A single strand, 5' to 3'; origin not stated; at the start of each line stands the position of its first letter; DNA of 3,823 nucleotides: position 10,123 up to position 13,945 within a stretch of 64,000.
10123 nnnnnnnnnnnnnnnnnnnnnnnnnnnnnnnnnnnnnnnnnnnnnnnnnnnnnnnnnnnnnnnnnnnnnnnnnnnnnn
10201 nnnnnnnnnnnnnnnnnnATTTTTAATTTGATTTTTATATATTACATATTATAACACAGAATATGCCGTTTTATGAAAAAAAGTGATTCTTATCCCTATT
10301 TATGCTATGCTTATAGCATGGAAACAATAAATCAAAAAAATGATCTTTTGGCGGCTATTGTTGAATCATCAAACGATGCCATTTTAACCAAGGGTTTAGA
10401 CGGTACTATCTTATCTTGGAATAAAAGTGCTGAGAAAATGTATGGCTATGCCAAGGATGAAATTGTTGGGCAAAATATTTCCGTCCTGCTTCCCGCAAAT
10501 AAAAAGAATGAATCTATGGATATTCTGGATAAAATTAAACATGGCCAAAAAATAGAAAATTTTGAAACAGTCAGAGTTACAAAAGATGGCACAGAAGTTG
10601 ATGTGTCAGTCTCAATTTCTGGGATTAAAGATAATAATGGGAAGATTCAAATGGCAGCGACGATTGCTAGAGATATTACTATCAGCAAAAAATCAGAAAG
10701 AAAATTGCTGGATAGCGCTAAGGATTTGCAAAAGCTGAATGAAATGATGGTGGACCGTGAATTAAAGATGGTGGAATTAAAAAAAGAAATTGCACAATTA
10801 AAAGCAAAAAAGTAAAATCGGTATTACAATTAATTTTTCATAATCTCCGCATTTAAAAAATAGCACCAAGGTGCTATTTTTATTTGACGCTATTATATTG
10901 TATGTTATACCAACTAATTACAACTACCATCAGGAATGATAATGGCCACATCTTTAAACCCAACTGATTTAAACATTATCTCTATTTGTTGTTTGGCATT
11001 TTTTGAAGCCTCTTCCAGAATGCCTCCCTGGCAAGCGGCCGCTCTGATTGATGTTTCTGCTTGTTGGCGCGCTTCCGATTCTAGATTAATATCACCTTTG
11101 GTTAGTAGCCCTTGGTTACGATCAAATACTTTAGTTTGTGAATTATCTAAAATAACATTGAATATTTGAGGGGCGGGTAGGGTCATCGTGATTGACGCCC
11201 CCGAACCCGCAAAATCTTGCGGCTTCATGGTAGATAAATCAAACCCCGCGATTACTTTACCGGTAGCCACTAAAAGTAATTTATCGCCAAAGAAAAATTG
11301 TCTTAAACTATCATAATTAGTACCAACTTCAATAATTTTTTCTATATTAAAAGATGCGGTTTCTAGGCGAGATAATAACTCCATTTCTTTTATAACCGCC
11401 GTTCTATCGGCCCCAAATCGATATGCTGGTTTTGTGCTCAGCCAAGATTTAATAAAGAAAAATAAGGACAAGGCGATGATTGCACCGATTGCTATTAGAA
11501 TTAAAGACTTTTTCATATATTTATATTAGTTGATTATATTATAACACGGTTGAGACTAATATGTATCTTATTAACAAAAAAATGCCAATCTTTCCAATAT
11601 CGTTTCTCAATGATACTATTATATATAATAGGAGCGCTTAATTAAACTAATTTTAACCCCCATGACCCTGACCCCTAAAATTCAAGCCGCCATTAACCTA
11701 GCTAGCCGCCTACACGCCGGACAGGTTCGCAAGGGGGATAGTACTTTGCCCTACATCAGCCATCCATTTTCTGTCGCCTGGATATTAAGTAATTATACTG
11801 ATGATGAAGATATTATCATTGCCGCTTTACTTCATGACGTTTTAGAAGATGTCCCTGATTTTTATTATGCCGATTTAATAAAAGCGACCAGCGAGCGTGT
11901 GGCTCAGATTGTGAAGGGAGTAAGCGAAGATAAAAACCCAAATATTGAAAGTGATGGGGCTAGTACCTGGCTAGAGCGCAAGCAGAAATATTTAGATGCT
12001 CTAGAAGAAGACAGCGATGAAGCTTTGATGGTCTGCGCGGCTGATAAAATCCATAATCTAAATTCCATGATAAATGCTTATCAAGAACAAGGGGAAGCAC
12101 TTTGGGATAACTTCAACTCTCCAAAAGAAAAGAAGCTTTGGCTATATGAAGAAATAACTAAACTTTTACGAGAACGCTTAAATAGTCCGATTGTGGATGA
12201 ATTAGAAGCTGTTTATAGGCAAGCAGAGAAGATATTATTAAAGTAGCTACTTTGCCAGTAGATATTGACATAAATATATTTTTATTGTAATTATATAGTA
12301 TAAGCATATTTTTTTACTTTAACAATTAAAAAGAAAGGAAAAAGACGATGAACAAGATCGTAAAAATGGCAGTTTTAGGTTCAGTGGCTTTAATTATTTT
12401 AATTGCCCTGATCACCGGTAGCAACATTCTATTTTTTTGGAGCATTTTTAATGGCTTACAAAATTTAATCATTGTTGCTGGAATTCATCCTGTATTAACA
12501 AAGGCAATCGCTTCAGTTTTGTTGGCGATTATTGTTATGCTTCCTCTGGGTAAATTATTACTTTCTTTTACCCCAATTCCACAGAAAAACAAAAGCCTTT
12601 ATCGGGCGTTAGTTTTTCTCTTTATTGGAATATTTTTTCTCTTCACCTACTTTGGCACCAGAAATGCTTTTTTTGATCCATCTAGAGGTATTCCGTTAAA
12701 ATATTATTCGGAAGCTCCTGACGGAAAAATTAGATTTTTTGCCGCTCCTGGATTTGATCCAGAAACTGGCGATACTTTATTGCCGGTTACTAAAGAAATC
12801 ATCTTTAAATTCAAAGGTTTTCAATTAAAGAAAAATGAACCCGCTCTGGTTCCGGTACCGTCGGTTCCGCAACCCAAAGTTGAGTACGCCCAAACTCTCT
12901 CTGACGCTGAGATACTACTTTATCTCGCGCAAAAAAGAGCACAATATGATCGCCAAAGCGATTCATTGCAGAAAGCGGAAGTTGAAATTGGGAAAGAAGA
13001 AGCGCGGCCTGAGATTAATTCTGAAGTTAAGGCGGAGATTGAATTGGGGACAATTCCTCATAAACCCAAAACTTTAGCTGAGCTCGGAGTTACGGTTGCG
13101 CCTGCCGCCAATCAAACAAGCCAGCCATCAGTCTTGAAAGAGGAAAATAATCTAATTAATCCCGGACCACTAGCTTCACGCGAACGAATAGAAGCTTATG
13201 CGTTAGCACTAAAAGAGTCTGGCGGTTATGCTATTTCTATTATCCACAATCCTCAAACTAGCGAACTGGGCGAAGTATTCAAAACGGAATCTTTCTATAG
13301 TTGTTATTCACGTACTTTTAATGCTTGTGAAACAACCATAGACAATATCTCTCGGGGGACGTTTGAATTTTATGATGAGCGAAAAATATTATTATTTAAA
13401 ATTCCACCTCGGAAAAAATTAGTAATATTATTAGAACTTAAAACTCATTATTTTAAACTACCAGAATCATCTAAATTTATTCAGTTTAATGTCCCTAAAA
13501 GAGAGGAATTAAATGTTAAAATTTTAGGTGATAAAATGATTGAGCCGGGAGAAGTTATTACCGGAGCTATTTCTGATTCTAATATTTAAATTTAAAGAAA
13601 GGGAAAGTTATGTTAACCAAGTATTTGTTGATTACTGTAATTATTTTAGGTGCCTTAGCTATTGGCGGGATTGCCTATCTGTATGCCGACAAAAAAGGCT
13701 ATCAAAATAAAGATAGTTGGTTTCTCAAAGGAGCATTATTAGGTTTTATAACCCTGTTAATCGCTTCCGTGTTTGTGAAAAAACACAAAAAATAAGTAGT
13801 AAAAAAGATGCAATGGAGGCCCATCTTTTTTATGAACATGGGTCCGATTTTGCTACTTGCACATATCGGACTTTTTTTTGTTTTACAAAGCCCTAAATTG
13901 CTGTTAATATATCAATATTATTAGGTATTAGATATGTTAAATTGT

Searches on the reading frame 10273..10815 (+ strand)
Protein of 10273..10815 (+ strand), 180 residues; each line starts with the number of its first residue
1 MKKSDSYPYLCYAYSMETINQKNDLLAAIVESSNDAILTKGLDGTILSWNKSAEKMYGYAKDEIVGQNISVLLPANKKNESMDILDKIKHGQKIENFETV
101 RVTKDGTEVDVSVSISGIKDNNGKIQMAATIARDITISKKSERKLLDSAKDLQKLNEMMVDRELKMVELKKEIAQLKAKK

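Call 81: search_protein_families(library=pfam, proteins=[window:10273-10815:+], max_evalue=0.0001)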
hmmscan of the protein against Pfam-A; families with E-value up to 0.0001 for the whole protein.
window:10273-10815:+ (180 aa): 5 families
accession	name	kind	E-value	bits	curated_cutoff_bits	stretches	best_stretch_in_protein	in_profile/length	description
PF13426.13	PAS_9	-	1.4e-19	70.8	27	1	35-136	2-102/103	PAS domain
PF00989.32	PAS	-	5e-15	55.9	22.6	1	26-135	3-113/113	PAS fold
PF08448.16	PAS_4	-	3.2e-13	50.3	23.1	1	30-138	1-108/110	PAS fold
PF08447.18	PAS_3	-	9e-08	32.7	25.6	1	47-127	2-85/89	PAS fold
PF13188.13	PAS_8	-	1.3e-06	28.5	21.8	1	25-74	2-48/65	PAS domain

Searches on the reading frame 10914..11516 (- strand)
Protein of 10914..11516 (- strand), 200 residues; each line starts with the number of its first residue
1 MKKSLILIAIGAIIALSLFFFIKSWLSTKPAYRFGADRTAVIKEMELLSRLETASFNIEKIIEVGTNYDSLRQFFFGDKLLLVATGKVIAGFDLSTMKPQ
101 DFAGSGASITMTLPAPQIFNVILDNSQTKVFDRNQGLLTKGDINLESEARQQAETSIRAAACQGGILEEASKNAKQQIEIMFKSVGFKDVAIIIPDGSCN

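Call 81: search_protein_families(library=pfam, proteins=[window:10914-11516:-], max_evalue=0.0001)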
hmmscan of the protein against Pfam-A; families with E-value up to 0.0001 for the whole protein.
window:10914-11516:- (200 aa): 1 family
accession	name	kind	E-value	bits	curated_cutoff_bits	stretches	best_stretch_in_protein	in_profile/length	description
PF14014.11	DUF4230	-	2.7e-32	112.4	27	1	44-191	2-147/148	Protein of unknown function (DUF4230)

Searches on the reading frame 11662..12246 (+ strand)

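Call 11: search_protein_families(library=pfam, proteins=[window:11662-12246:+])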
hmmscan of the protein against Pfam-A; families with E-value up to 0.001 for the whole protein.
window:11662-12246:+ (194 aa): 2 families
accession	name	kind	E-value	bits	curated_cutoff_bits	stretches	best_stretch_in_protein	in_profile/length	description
PF13328.12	HD_4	-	2.4e-16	60.3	27.2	1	10-144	1-135/156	HD domain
PF01966.28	HD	-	2.5e-09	37.9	22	1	31-132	1-115/116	HD domain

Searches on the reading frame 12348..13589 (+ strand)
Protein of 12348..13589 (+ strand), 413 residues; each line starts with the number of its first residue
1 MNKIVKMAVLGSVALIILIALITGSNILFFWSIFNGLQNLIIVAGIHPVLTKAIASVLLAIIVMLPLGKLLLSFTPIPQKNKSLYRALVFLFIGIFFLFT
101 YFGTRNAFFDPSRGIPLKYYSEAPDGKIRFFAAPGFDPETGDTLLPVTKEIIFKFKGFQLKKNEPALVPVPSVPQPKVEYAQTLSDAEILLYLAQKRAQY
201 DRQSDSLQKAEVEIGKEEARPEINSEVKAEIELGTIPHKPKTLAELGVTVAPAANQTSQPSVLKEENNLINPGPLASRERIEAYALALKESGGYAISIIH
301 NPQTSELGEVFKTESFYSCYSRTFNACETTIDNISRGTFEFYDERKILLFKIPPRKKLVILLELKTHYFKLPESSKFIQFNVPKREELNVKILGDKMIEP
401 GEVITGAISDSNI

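Call 11: search_protein_families(library=pfam, proteins=[window:12348-13589:+])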
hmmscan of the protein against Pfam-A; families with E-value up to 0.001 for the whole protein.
window:12348-13589:+ (413 aa): 0 families

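Call 32: search_protein_families(library=ncbifam, proteins=[window:12348-13589:+], max_evalue=0.1)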
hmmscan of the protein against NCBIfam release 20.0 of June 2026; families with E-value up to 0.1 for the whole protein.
window:12348-13589:+ (413 aa): 0 families

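Call 60: find_homologous_proteins(query=window:12348-13589:+, max_evalue=0.00001)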
Query window:12348-13589:+ (413 aa): 19 proteins with E <= 0.00001 among 8000 candidates.
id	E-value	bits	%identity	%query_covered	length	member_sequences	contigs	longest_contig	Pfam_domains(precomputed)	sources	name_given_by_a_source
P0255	4.2e-99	350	49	99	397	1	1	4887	-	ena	-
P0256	7.7e-99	349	46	96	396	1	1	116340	-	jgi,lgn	jgi:hypothetical protein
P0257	1.2e-92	329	45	100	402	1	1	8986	-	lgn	-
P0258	1.7e-90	322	45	99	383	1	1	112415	-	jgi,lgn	jgi:hypothetical protein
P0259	2.1e-78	282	40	99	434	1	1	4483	-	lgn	-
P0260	4.0e-72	261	47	47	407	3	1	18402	PF11178.14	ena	-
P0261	1.4e-70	256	49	39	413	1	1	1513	-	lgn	-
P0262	3.3e-64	235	37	100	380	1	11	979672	-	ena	-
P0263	5.4e-62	228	56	34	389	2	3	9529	-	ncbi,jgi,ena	jgi:hypothetical protein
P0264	5.3e-55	205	56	42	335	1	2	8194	-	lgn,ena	-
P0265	9.2e-54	201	57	34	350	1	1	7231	-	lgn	-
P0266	3.0e-52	196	58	33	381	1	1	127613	-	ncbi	-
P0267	8.0e-52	195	44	60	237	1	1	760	-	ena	-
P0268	2.6e-51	193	52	44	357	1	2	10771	-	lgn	-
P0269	1.4e-50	191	56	38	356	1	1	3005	-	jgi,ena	-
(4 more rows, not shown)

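Call 61: find_encoding_contigs(protein=P0256, flank=10000, max_places=1)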
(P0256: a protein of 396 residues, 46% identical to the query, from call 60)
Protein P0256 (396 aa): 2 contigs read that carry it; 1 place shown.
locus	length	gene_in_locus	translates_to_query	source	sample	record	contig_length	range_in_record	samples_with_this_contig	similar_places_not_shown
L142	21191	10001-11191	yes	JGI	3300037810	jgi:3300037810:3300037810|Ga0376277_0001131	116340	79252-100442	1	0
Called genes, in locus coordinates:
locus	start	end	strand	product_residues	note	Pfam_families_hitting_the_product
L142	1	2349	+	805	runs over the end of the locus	-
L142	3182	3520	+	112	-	-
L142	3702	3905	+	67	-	-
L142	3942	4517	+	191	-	-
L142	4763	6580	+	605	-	PF02177:APP_N (weak)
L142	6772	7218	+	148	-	PF00293:NUDIX, PF14815:NUDIX_4 (weak)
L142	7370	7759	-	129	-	PF01230:HIT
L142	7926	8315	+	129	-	-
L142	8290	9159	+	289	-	-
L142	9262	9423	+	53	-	-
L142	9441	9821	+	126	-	-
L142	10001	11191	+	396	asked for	-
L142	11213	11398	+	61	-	-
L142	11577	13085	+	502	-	PF13522:GATase_6, PF13537:GATase_7, PF00156:Pribosyltran (weak)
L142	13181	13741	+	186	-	-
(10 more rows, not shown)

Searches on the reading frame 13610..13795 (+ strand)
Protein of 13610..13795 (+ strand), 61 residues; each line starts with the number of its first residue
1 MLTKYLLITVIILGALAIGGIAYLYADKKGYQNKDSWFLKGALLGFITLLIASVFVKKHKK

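Call 32: search_protein_families(library=ncbifam, proteins=[window:13610-13795:+], max_evalue=0.1)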
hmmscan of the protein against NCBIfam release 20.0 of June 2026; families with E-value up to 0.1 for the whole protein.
window:13610-13795:+ (61 aa): 2 families
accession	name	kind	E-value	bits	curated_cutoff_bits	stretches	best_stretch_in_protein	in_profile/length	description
NF007577.0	PRK10209.1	equivalog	0.029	14.1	189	1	8-58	107-155/190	HdeD family acid-resistance protein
TIGR01167.1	LPXTG_anchor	domain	0.05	14.3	15.9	0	42-61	14-33/34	LPXTG cell wall anchor domain-containing protein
